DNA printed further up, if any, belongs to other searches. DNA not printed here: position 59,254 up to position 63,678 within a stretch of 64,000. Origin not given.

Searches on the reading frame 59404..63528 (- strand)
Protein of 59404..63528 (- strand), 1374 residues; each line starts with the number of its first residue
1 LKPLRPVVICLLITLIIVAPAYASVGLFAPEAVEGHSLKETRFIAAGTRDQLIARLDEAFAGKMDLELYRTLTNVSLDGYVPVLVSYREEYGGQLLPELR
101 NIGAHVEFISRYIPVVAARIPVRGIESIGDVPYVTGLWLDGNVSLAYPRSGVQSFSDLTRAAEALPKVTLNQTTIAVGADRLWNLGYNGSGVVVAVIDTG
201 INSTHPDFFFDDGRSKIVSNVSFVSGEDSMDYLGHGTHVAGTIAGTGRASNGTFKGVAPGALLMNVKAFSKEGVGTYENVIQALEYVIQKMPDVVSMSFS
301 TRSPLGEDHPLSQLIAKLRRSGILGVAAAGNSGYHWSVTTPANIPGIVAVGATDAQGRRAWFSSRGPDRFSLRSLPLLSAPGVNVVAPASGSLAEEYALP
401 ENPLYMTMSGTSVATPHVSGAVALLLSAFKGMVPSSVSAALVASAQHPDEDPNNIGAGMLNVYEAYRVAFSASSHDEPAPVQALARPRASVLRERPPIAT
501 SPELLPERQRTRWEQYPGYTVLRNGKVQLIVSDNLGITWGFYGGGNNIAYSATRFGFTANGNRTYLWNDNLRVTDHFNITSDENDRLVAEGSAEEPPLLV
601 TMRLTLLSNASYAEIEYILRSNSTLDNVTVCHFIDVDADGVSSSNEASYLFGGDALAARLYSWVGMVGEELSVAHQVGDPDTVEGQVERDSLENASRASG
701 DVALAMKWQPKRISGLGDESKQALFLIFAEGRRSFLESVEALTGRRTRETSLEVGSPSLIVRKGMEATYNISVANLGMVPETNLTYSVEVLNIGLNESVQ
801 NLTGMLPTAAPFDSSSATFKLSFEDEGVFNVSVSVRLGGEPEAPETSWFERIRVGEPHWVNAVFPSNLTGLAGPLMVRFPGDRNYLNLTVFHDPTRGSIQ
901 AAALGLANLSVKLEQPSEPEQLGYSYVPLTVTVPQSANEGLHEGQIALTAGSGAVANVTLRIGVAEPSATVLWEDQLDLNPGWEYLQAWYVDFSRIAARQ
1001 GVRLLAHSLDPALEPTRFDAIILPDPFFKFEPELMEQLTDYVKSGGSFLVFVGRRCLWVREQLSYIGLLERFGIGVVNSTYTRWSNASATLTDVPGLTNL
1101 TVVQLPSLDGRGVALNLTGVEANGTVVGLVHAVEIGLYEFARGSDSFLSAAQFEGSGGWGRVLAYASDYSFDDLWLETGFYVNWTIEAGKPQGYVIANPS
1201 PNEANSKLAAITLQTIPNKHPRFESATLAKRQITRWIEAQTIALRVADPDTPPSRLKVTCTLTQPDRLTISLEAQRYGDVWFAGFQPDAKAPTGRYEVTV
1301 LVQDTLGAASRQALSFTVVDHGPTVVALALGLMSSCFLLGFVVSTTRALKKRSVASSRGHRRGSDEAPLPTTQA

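Call 61: search_protein_families(library=pfam, proteins=[window:59404-63528:-], max_evalue=0.01)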
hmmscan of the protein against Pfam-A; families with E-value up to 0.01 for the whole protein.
window:59404-63528:- (1374 aa): 2 families
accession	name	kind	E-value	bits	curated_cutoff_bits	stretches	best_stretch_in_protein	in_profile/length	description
PF00082.27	Peptidase_S8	-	1.9e-54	185.4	21.8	1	189-458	1-288/288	Subtilase family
PF09822.16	ABC_transp_aux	-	0.0071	16.1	34.7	0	1008-1077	35-115/288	ABC-type uncharacterized transport system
